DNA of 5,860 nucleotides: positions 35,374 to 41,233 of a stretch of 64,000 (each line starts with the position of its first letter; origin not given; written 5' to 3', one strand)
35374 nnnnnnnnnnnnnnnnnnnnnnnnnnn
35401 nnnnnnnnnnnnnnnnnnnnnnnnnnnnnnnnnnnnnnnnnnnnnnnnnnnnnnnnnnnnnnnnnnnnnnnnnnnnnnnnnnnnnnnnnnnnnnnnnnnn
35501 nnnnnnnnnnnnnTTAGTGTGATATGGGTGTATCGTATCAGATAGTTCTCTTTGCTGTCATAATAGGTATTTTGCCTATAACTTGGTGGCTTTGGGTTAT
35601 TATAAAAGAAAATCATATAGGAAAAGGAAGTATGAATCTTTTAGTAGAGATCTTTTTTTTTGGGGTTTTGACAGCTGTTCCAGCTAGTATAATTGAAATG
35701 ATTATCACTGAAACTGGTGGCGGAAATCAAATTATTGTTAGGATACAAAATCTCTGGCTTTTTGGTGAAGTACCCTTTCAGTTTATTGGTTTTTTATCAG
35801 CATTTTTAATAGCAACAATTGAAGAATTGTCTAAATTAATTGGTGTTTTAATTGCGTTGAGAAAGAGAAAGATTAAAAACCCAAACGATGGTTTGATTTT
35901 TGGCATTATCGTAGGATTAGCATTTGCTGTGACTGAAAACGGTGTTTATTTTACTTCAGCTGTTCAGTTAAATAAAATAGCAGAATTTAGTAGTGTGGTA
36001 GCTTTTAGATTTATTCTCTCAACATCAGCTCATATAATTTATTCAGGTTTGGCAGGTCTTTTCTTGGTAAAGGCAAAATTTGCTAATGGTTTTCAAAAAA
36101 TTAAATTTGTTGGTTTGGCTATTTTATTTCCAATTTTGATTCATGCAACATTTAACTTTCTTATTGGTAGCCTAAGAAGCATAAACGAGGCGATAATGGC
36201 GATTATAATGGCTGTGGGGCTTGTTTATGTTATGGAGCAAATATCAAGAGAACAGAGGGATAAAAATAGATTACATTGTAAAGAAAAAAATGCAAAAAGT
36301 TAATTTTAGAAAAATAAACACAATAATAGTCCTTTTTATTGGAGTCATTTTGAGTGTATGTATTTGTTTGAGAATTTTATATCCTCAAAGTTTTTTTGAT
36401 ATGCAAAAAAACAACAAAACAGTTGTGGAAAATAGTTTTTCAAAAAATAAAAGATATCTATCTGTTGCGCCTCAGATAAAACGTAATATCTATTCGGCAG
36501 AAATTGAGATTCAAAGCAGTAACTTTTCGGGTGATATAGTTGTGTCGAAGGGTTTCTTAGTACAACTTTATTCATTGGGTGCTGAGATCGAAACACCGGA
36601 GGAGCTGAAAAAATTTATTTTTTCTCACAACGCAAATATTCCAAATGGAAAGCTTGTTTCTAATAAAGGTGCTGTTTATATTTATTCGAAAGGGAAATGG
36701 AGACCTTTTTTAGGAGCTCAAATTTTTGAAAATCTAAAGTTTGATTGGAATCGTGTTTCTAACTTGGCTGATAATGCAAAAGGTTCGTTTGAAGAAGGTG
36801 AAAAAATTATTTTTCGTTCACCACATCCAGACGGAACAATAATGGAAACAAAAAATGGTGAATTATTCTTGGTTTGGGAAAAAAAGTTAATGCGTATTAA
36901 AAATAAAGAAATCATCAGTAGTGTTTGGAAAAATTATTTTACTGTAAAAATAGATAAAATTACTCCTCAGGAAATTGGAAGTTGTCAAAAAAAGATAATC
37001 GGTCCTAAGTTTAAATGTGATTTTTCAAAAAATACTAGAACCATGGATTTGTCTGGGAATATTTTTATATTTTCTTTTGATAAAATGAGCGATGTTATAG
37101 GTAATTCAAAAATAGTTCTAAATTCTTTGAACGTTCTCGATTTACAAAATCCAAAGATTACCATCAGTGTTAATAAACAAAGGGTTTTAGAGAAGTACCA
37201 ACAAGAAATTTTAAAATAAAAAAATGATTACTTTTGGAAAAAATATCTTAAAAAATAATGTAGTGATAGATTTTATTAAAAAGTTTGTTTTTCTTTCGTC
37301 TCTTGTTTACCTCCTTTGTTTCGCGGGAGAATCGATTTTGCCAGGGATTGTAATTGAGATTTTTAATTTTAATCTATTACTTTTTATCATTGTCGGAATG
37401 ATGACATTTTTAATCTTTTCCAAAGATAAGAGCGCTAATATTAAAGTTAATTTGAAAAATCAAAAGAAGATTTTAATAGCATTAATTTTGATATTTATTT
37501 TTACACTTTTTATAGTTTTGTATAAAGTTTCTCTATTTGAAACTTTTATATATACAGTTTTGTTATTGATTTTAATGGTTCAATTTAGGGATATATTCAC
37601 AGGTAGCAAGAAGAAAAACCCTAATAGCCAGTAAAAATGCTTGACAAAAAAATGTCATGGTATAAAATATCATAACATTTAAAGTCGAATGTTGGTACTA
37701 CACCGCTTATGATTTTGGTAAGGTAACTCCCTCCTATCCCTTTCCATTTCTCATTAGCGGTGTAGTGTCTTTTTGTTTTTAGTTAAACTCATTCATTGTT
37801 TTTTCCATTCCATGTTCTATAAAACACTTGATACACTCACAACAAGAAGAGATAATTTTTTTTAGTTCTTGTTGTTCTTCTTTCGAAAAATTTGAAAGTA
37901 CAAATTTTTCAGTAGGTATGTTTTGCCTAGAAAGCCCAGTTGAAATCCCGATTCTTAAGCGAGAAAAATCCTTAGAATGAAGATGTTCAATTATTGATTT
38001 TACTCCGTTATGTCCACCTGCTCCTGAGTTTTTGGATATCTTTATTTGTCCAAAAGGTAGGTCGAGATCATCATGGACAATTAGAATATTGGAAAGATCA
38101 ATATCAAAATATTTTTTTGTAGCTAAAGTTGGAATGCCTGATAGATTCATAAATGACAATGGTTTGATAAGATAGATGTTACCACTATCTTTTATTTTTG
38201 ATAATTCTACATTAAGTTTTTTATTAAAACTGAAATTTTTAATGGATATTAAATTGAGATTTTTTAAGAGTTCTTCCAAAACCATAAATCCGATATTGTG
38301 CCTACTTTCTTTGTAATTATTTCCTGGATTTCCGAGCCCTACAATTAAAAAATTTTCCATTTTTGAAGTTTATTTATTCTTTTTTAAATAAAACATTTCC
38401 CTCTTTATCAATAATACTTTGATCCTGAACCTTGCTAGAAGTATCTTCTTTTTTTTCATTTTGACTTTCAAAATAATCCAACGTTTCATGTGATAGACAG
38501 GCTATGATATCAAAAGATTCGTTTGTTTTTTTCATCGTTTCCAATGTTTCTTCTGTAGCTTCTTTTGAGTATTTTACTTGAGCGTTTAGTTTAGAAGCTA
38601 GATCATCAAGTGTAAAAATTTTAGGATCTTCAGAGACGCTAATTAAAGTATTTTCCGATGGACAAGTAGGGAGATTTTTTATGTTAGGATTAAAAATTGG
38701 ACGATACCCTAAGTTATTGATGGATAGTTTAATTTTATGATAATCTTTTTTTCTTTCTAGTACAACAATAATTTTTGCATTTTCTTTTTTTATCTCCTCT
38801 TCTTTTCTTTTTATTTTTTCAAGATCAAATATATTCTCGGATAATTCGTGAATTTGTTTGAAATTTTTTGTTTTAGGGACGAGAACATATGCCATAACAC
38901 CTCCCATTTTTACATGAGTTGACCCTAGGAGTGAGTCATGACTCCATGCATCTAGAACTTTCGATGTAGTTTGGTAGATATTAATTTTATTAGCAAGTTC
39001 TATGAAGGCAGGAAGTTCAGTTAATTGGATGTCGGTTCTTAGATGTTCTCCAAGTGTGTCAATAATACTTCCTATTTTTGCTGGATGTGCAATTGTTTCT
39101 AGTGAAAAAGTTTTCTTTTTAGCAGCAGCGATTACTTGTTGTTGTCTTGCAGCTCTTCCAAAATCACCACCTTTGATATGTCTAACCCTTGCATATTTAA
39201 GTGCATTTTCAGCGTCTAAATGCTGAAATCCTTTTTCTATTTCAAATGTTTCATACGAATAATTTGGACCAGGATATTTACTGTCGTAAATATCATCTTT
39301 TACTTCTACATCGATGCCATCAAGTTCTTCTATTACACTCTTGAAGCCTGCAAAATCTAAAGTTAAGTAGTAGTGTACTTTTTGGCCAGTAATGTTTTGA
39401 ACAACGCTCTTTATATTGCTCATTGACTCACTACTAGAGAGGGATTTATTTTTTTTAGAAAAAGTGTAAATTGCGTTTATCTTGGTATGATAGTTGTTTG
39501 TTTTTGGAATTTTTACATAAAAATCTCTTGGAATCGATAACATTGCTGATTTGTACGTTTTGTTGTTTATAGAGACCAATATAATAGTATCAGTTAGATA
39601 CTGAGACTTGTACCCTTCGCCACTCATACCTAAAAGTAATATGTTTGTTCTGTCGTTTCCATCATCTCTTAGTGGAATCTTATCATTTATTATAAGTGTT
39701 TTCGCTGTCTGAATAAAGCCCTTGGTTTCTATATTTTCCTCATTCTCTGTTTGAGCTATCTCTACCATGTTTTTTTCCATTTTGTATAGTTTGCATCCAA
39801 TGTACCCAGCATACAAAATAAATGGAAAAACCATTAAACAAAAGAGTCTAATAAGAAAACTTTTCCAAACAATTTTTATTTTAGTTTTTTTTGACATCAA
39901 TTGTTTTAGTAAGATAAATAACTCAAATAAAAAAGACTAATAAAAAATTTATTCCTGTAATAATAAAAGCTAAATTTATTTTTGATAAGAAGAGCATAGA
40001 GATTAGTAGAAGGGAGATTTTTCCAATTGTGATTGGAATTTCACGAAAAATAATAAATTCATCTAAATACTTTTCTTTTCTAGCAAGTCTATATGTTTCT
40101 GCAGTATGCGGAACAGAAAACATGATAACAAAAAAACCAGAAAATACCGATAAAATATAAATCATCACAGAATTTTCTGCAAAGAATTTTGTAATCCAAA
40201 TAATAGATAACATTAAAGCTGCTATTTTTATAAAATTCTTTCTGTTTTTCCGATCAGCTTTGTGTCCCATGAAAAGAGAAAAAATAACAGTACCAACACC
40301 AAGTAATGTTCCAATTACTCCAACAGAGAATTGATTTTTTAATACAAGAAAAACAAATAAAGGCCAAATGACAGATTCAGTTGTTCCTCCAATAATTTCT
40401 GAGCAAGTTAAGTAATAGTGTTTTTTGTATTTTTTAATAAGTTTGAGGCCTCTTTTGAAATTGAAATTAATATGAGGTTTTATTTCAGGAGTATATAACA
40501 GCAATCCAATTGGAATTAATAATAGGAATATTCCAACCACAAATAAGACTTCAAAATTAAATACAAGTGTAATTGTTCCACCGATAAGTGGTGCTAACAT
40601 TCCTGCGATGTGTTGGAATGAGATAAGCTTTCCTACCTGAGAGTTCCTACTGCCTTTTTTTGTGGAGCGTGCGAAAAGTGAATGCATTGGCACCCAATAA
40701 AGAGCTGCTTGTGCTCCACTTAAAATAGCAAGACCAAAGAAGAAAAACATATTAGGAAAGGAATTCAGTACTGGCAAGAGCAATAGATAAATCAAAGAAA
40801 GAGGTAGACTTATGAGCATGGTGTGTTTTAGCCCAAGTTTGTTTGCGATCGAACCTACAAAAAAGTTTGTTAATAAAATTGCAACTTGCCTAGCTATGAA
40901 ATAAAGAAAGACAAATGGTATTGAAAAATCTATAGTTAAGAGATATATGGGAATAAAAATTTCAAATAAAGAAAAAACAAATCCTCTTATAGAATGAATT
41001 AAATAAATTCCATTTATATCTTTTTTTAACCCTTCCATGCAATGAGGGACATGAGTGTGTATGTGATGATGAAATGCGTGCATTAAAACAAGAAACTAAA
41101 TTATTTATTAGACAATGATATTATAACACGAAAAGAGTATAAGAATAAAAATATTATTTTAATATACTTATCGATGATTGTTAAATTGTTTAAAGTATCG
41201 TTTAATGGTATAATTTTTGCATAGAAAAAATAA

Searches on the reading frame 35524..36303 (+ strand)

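Call 85: search_protein_families(library=pfam, proteins=[window:35524-36303:+], max_evalue=0.00001)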
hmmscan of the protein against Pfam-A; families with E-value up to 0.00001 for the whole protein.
window:35524-36303:+ (259 aa): 1 family
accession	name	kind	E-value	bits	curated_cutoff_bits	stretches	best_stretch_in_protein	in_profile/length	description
PF13367.11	PrsW-protease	-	3.7e-30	105.4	23.5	1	38-234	4-193/196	PrsW family intramembrane metalloprotease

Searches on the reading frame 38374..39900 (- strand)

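Call 85: search_protein_families(library=pfam, proteins=[window:38374-39900:-], max_evalue=0.00001)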
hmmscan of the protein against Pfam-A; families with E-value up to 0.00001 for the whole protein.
window:38374-39900:- (508 aa): 1 family
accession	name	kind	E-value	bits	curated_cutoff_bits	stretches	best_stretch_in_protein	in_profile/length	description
PF03816.19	LytR_cpsA_psr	-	3.3e-37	128.4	24.6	1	103-263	2-147/150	LytR_cpsA_psr family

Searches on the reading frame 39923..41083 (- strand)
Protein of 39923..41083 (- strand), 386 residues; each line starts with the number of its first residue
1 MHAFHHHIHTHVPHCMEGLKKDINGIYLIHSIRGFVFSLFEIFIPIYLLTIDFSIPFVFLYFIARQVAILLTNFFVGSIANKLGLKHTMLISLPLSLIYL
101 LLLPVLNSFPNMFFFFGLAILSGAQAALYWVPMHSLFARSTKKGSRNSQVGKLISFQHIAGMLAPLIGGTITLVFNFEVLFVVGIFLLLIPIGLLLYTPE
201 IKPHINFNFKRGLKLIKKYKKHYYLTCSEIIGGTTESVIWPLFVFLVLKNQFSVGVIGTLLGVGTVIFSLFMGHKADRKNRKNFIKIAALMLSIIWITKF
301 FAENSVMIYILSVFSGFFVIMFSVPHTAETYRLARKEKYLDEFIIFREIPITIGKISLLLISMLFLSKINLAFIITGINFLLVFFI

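Call 85: search_protein_families(library=pfam, proteins=[window:39923-41083:-], max_evalue=0.00001)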
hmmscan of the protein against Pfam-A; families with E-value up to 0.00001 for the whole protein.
window:39923-41083:- (386 aa): 1 family
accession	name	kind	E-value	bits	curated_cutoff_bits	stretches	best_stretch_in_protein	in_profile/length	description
PF07690.21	MFS_1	-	3.4e-25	89.1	33.4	2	27-212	2-187/347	Major Facilitator Superfamily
